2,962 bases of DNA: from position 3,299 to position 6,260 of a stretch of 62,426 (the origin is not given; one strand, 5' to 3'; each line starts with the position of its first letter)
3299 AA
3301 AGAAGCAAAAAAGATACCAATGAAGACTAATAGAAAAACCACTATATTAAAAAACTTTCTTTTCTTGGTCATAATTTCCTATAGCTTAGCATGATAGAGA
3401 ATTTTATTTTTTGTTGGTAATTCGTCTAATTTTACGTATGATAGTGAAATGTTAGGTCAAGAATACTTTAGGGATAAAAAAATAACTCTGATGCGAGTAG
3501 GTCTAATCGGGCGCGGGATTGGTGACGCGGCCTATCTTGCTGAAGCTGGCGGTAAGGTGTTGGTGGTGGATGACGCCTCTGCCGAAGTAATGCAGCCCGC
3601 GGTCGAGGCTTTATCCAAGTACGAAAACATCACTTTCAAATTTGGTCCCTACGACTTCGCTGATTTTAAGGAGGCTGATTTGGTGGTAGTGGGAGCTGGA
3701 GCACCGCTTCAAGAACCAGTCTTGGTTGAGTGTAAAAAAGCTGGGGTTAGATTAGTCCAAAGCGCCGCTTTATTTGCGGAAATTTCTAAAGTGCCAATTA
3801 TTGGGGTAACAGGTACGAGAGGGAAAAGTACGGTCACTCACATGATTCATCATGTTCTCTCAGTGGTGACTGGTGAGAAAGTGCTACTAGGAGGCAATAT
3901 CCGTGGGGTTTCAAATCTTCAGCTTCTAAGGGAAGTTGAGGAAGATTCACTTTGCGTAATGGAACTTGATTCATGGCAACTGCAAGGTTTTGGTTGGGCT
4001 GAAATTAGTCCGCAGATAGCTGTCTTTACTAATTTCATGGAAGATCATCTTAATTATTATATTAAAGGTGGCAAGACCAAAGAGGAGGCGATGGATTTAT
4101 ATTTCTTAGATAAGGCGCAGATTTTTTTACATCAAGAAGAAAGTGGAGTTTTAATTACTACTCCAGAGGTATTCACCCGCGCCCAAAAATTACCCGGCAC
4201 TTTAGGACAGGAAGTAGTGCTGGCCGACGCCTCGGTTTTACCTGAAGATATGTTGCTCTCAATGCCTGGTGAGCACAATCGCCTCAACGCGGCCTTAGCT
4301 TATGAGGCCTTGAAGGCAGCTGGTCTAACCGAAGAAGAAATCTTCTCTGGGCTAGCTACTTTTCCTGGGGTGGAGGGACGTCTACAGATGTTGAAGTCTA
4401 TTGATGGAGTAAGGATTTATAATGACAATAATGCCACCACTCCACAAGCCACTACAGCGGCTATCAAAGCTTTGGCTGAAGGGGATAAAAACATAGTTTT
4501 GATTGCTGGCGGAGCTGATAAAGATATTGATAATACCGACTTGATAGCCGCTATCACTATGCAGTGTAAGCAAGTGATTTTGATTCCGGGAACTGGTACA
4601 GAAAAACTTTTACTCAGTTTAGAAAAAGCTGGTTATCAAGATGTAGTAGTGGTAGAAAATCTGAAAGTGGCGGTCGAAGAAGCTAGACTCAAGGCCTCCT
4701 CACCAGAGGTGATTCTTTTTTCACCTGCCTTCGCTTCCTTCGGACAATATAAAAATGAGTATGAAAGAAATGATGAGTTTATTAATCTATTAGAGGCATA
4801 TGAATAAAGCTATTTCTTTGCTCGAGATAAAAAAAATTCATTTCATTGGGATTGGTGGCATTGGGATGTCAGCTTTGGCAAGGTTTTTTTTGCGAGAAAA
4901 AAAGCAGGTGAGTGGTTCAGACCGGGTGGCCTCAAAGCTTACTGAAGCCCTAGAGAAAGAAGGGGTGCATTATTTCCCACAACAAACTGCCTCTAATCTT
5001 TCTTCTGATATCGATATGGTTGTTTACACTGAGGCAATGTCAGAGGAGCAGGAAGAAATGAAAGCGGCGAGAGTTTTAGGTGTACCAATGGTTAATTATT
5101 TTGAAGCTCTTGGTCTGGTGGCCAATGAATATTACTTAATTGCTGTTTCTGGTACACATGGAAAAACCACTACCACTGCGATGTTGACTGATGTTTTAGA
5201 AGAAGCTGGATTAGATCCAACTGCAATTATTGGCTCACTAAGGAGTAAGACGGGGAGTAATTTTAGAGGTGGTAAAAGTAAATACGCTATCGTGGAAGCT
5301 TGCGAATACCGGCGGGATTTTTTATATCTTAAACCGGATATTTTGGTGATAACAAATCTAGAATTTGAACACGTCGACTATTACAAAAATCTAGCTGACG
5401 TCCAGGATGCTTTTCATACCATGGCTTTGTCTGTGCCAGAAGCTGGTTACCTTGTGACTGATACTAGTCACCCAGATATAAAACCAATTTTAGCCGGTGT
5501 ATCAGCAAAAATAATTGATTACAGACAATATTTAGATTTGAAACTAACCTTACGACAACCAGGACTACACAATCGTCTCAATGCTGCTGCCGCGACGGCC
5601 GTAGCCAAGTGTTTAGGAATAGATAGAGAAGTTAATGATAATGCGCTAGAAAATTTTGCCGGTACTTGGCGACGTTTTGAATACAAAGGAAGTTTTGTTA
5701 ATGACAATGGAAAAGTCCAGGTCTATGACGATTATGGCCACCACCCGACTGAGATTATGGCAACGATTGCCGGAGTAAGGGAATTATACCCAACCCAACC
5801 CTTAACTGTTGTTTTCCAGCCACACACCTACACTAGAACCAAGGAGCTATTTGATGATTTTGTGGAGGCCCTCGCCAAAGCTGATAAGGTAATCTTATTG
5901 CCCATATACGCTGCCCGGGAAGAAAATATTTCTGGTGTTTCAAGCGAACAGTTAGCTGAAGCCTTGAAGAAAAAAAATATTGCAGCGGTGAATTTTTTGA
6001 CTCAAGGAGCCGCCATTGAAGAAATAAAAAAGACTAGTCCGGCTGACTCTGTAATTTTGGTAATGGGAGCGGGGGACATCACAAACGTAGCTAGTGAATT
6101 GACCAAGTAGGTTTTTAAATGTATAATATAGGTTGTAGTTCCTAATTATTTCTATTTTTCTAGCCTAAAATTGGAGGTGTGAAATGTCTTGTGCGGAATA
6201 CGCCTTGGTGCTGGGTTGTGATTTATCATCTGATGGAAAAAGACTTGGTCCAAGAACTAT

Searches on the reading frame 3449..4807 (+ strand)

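Call 83: search_protein_families(library=pfam, proteins=[window:3449-4807:+], max_evalue=0.00001)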
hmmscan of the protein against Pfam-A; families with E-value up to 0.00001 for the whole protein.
window:3449-4807:+ (452 aa): 3 families
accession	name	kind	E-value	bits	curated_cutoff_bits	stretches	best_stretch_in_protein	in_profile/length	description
PF08245.18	Mur_ligase_M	-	2.1e-15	57.7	24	1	120-237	1-121/200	Mur ligase middle domain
PF02875.26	Mur_ligase_C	-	4.1e-12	47.5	28.4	1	310-427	1-126/127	Mur ligase, glutamate ligase domain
PF21799.2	MurD-like_N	-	1.3e-06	29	27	1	17-103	6-87/88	Mur ligase MurD-like, N-terminal domain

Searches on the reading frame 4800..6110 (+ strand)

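Call 83: search_protein_families(library=pfam, proteins=[window:4800-6110:+], max_evalue=0.00001)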
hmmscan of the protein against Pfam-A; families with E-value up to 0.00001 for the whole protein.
window:4800-6110:+ (436 aa): 3 families
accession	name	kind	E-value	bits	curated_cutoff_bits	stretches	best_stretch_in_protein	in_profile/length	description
PF01225.30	Mur_ligase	-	2.1e-23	82.9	21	1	12-112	1-95/95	Mur ligase family, catalytic domain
PF02875.26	Mur_ligase_C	-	1.7e-21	77.8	28.4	1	291-425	1-127/127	Mur ligase, glutamate ligase domain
PF08245.18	Mur_ligase_M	-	9.5e-17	62.1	24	1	116-236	1-140/200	Mur ligase middle domain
